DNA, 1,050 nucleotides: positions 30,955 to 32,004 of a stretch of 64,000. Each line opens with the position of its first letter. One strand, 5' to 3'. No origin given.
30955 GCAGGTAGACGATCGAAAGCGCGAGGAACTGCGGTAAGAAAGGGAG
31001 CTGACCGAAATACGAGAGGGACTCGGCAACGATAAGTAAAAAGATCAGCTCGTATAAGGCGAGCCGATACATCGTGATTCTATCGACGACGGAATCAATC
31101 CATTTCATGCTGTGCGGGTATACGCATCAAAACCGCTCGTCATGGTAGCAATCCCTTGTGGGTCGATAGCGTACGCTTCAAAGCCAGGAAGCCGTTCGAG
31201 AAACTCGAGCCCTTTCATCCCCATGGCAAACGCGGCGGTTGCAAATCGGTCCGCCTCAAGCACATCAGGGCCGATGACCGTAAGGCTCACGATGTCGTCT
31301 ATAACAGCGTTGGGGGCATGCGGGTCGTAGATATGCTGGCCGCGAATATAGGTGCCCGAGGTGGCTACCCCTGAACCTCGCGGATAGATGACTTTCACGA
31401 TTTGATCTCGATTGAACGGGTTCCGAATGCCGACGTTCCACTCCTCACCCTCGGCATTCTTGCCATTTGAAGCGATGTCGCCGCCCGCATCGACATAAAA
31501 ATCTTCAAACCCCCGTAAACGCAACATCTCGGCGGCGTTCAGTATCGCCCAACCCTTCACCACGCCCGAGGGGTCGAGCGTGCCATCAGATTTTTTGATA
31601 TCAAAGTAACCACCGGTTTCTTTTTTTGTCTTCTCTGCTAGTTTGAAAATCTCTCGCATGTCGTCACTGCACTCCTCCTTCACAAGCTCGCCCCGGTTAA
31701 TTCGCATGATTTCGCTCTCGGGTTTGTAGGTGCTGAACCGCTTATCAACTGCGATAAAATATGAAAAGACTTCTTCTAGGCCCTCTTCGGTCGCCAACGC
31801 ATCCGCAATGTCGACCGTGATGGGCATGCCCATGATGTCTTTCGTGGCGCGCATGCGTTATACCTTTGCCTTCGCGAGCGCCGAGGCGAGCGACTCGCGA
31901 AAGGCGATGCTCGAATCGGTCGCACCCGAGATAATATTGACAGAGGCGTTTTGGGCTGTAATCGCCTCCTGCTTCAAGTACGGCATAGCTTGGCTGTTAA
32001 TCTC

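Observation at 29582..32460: Extracytoplasmic flavinylation / electron-transfer module: FMN-binding protein with ApbE target motif, ApbE, and membrane FNR-fusion reductase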

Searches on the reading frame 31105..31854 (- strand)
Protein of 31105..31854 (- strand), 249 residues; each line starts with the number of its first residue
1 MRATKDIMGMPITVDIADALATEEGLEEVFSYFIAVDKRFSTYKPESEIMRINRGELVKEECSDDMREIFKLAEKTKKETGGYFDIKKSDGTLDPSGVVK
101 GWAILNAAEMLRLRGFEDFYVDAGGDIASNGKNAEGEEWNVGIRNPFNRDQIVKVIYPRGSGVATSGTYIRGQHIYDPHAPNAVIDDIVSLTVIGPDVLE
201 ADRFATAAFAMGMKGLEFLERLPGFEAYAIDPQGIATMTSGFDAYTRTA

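Call 3: search_protein_families(library=pfam, proteins=[window:31105-31854:-], max_evalue=0.01)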
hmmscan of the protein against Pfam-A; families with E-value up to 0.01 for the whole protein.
window:31105-31854:- (249 aa): 1 family
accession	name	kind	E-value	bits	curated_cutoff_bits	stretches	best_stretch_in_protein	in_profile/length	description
PF02424.20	ApbE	-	2.2e-41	142.6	25.6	2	89-228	121-265/266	ApbE family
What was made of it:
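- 31105..31854 (-): Leaderless 'mini' ApbE, an FAD:protein FMN transferase of 249 aa. PF02424 at E 2e-41 (call 3).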

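Call 4: search_protein_families(library=ncbifam, proteins=[window:31105-31854:-], max_evalue=0.01)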
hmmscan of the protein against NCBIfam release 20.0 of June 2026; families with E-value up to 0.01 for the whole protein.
window:31105-31854:- (249 aa): 1 family
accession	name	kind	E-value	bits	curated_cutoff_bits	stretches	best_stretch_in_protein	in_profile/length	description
NF007774.0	PRK10461.1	equivalog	4.4e-22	78.4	498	2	93-231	181-328/351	FAD:protein FMN transferase ApbE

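Call 15: find_homologous_proteins(query=window:31105-31854:-, max_evalue=0.00001)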
Query window:31105-31854:- (249 aa): 7675 proteins with E <= 0.00001 among 8000 candidates; the best 120 are listed.
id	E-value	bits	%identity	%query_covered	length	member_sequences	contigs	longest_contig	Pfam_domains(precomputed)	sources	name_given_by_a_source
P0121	3.3e-162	556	100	100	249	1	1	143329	PF02424.21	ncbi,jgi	jgi:thiamine biosynthesis lipoprotein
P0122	6.8e-110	384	69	100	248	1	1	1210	PF02424.21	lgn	-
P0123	5.7e-108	378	69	99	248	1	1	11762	PF02424.21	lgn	-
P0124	6.2e-108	378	72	96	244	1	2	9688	PF02424.21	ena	-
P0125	8.7e-108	378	67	100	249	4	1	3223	PF02424.21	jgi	-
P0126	1.2e-107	377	66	99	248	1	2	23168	PF02424.21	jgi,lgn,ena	jgi:thiamine biosynthesis lipoprotein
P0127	1.5e-107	377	66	99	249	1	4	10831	PF02424.21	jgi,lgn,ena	-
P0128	1.7e-107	377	66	99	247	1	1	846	PF02424.21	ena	-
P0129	3.1e-107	376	66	100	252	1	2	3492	PF02424.21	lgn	-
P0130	3.5e-107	376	66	99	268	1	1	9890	PF02424.21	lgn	-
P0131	6.9e-107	375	69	97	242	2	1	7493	PF02424.21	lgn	-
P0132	1.1e-106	374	71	98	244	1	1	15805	PF02424.21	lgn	-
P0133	1.5e-106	374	68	99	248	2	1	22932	PF02424.21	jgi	jgi:thiamine biosynthesis lipoprotein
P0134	1.5e-106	373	68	99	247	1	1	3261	PF02424.21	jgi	jgi:FAD:protein FMN transferase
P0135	2.1e-106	373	67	99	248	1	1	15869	PF02424.21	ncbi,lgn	-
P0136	4.2e-106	372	68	99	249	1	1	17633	PF02424.21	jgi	jgi:FAD:protein FMN transferase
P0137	5.3e-106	372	68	96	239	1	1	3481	PF02424.21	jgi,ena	-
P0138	6.7e-106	371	68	98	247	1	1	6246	PF02424.21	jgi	jgi:thiamine biosynthesis lipoprotein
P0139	6.8e-106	371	69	98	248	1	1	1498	PF02424.21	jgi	jgi:thiamine biosynthesis lipoprotein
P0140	1.4e-105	370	65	99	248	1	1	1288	PF02424.21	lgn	-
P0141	2.4e-105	370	66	99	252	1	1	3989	PF02424.21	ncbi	ncbi:MAG: FAD:protein FMN transferase [Minisyncoccota bacterium]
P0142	3.2e-105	369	67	99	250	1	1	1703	PF02424.21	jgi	jgi:thiamine biosynthesis lipoprotein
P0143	3.3e-105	369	68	98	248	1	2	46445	PF02424.21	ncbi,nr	ncbi:MAG: FAD:protein FMN transferase [Patescibacteria group bacterium]|nr:FAD:protein FMN transfera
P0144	3.5e-105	369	67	96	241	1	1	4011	PF02424.21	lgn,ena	-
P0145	3.7e-105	369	67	96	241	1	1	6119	PF02424.21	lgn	-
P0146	4.5e-105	369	64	100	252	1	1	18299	PF02424.21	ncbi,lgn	-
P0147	4.6e-105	369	65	99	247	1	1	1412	PF02424.21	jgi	jgi:thiamine biosynthesis lipoprotein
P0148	5.8e-105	368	66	99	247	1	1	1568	PF02424.21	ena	-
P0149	6.2e-105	368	66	99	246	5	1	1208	PF02424.21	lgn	-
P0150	7.6e-105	368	66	99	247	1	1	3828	PF02424.21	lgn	-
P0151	8.0e-105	368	65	99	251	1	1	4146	PF02424.21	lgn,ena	-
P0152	8.5e-105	368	67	99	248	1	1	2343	PF02424.21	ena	-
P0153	8.7e-105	368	66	99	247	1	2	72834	PF02424.21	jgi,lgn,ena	jgi:thiamine biosynthesis lipoprotein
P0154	8.8e-105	368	66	99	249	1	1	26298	PF02424.21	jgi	jgi:thiamine biosynthesis lipoprotein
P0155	1.1e-104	367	65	99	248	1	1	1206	PF02424.21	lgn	-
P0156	1.2e-104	367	65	99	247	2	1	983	PF02424.21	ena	-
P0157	1.5e-104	367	67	99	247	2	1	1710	PF02424.21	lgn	-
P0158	1.8e-104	367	69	96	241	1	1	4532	PF02424.21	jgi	jgi:FAD:protein FMN transferase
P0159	2.0e-104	367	65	99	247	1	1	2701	PF02424.21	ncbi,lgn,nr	ncbi:FAD:protein FMN transferase [Candidatus Kaiserbacteria bacterium]|nr:FAD:protein FMN transferas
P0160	2.1e-104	366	66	99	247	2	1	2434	PF02424.21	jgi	-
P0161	2.8e-104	366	67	99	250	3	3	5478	PF02424.21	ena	-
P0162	2.9e-104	366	65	99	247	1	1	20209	PF02424.21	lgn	-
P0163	3.3e-104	366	65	99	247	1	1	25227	PF02424.21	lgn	-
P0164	3.3e-104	366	67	99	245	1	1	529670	PF02424.21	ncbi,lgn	-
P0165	4.7e-104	365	68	96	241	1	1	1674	PF02424.21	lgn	-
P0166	5.4e-104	365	66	99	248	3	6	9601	PF02424.21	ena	-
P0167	5.8e-104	365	65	99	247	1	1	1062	PF02424.21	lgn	-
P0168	6.1e-104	365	67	99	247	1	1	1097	PF02424.21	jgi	jgi:thiamine biosynthesis lipoprotein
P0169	6.3e-104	365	65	98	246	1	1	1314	PF02424.21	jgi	jgi:thiamine biosynthesis lipoprotein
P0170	6.8e-104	365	66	96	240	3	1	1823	PF02424.21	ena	-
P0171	7.6e-104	365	67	99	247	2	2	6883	PF02424.21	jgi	jgi:thiamine biosynthesis lipoprotein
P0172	8.3e-104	364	67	96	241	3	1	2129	PF02424.21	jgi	-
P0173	9.8e-104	364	65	98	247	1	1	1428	PF02424.21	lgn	-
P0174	1.3e-103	364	64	99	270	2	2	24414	PF02424.21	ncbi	ncbi:MAG: FAD:protein FMN transferase [Candidatus Paceibacterota bacterium]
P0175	1.4e-103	364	66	99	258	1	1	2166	PF02424.21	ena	-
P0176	1.4e-103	364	66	99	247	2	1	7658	PF02424.21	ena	-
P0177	1.5e-103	364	66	100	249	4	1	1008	PF02424.21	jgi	jgi:thiamine biosynthesis lipoprotein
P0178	2.3e-103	363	66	99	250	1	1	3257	PF02424.21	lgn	-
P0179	2.4e-103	363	65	99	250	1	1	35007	PF02424.21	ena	-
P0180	2.4e-103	363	65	99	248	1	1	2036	PF02424.21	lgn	-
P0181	2.5e-103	363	64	99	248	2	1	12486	PF02424.21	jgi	jgi:thiamine biosynthesis lipoprotein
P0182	2.6e-103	363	68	96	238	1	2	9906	PF02424.21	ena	-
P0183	2.7e-103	363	66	99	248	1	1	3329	PF02424.21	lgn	-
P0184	3.2e-103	363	66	97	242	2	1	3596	PF02424.21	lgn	-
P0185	3.5e-103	362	63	99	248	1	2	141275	PF02424.21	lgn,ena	-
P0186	3.8e-103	362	66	99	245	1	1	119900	PF02424.21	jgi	jgi:thiamine biosynthesis lipoprotein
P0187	3.8e-103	362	69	96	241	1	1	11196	PF02424.21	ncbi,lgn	-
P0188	4.3e-103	362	66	97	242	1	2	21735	PF02424.21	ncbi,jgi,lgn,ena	-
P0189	5.4e-103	362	64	99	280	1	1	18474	PF02424.21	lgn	-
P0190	6.2e-103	362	65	99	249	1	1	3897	PF02424.21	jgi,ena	jgi:thiamine biosynthesis lipoprotein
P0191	6.5e-103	362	67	99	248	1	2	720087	PF02424.21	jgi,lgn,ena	-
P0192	6.8e-103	362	65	99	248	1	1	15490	PF02424.21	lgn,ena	-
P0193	7.8e-103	361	65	100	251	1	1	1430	PF02424.21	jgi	jgi:thiamine biosynthesis lipoprotein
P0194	9.4e-103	361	66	99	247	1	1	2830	PF02424.21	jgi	jgi:thiamine biosynthesis lipoprotein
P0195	1.0e-102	361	64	99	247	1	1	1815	PF02424.21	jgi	jgi:thiamine biosynthesis lipoprotein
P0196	1.1e-102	361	66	99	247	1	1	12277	PF02424.21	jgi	jgi:thiamine biosynthesis lipoprotein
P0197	1.1e-102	361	64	99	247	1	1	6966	PF02424.21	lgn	-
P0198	1.2e-102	361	65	98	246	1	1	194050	PF02424.21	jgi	jgi:thiamine biosynthesis lipoprotein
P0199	1.2e-102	361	67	96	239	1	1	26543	PF02424.21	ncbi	-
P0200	1.2e-102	361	67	96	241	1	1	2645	PF02424.21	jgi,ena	-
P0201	1.2e-102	361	63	99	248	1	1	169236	PF02424.21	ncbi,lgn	-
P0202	1.7e-102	360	67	97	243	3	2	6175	PF02424.21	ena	-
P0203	1.9e-102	360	63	99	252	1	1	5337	PF02424.21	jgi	jgi:thiamine biosynthesis lipoprotein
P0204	2.0e-102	360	63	99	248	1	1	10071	PF02424.21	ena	-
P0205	2.1e-102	360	65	99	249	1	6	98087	PF02424.21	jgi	jgi:thiamine biosynthesis lipoprotein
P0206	2.6e-102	360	64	99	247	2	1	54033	PF02424.21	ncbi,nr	ncbi:FAD:protein FMN transferase [Candidatus Kaiserbacteria bacterium]|nr:FAD:protein FMN transferas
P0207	2.6e-102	360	64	100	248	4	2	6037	PF02424.21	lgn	-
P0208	2.7e-102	360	64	98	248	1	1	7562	PF02424.21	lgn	-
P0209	4.0e-102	359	66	99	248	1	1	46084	PF02424.21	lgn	-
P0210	4.1e-102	359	65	99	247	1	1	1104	PF02424.21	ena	-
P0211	5.2e-102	359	64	99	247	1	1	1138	PF02424.21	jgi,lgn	jgi:thiamine biosynthesis lipoprotein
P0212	6.1e-102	358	64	99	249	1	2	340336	PF02424.21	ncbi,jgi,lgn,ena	-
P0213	7.1e-102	358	63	99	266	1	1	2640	PF02424.21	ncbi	-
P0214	7.2e-102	358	64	99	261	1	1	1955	PF02424.21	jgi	-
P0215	7.4e-102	358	65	99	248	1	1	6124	PF02424.21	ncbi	-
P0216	8.1e-102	358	64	99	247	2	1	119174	PF02424.21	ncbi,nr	ncbi:MAG: FAD:protein FMN transferase [Candidatus Kaiserbacteria bacterium]|nr:FAD:protein FMN trans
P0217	9.5e-102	358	64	98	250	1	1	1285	PF02424.21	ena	-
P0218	1.0e-101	358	65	96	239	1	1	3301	PF02424.21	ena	-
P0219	1.1e-101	358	63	98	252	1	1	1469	PF02424.21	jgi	jgi:thiamine biosynthesis lipoprotein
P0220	1.1e-101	358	64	98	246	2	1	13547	PF02424.21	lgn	-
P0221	1.2e-101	357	65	97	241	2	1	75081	PF02424.21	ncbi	-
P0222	1.2e-101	357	68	96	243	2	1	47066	PF02424.21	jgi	-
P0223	1.2e-101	357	63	100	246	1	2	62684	PF02424.21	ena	-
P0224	1.3e-101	357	67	96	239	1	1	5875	PF02424.21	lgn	-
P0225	1.3e-101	357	63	99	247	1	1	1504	PF02424.21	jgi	jgi:thiamine biosynthesis lipoprotein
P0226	1.4e-101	357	64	98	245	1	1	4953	PF02424.21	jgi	jgi:FAD:protein FMN transferase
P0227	1.5e-101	357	65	99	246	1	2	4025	PF02424.21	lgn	-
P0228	1.5e-101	357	66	99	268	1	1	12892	PF02424.21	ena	-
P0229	1.6e-101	357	63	98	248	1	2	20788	PF02424.21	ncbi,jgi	jgi:thiamine biosynthesis lipoprotein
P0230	1.6e-101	357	64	99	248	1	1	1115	PF02424.21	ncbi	-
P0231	1.9e-101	357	66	98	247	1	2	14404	PF02424.21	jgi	jgi:FAD:protein FMN transferase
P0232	1.9e-101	357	65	98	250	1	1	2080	PF02424.21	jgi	-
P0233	1.9e-101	357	66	96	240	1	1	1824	PF02424.21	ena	-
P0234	2.0e-101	357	63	99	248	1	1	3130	PF02424.21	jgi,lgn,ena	-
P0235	2.2e-101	357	65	99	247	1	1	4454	PF02424.21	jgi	jgi:FAD:protein FMN transferase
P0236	2.2e-101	357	64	99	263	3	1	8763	PF02424.21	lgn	-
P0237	2.3e-101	356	65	99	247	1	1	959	PF02424.21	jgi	jgi:thiamine biosynthesis lipoprotein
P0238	2.5e-101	356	64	98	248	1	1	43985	PF02424.21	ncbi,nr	ncbi:MAG: FAD:protein FMN transferase [Patescibacteria group bacterium]|nr:FAD:protein FMN transfera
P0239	2.5e-101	356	66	97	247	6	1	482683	PF02424.21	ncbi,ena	-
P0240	2.5e-101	356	64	99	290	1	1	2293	PF02424.21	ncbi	-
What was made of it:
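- Tried and rejected: No fused homologue appeared among the ApbE hits (call 15).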

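Call 18: search_solved_structures(query=window:31105-31854:-, max_evalue=0.001, show_alignments=2)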
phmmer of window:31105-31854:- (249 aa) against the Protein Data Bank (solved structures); distinct sequences matched with E-value up to 0.001: 13.
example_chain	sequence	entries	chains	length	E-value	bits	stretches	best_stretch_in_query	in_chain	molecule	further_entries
4xgw_A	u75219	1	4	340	6.7e-21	78.2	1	90-236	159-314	FAD:protein FMN transferase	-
3pnd_A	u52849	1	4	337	1.4e-20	77.2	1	90-234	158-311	Thiamine biosynthesis lipoprotein ApbE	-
2o18_A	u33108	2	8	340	2.4e-20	76.4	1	90-236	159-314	Thiamine biosynthesis lipoprotein apbE | FAD:protein FMN transferase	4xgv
4xgx_A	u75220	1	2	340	4.3e-19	72.3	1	90-236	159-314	FAD:protein FMN transferase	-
5mgy_H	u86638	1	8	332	9.5e-16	61.4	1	93-243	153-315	FAD:protein FMN transferase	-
6nxi_A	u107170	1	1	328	1.4e-15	60.8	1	93-214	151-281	FAD:protein FMN transferase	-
7esa_A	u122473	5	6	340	5.3e-15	58.9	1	87-242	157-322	FAD:protein FMN transferase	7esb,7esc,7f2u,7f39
6nxj_A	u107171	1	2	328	3.1e-14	56.4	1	93-214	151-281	FAD:protein FMN transferase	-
4xdt_A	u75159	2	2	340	1.5e-11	47.6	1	91-239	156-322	FAD:protein FMN transferase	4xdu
7mgt_A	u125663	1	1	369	4.1e-11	46.2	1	91-239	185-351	FAD:protein FMN transferase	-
4ifu_A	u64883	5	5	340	5e-11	45.9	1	91-239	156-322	FAD:protein FMN transferase | Thiamine biosynthesis lipoprotein ApbE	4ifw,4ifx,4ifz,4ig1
1vrm_A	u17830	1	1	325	2.1e-10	43.9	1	89-215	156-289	hypothetical protein TM1553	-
4xdr_A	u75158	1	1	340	6.6e-10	42.2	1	91-239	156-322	FAD:protein FMN transferase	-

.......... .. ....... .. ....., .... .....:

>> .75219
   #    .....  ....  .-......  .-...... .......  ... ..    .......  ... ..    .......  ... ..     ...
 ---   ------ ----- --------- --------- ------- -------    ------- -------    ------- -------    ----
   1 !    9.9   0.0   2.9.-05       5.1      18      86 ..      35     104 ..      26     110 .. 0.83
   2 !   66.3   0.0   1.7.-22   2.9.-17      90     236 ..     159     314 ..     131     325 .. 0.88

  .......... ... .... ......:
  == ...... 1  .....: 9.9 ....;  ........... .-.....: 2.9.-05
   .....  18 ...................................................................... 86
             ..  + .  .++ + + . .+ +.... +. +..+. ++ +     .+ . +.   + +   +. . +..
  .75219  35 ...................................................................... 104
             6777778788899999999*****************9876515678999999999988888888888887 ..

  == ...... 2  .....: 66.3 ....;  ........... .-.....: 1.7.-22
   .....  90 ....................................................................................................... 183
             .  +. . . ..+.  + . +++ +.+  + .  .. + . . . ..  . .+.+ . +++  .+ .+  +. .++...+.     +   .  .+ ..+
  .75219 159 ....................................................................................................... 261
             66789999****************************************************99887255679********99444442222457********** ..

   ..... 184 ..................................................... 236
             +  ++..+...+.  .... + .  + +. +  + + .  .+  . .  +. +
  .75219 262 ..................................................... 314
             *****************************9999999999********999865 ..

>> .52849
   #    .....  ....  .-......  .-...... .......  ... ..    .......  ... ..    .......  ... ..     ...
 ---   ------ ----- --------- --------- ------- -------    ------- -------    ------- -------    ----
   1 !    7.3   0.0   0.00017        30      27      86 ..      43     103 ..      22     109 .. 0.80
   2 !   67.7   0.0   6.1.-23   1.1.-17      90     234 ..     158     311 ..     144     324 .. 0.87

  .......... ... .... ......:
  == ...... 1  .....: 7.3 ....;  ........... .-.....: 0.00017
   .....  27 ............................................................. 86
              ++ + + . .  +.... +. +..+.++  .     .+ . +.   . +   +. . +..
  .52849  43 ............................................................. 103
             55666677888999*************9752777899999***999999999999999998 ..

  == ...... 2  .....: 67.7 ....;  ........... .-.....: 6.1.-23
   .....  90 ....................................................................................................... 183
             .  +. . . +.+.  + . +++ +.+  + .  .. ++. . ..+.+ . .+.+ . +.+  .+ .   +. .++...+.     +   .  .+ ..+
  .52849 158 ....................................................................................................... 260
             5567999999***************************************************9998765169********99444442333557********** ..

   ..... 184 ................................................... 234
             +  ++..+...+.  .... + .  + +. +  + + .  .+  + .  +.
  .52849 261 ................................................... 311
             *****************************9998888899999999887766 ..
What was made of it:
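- ApbE has lost about 55 residues relative to solved ApbEs (call 18).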
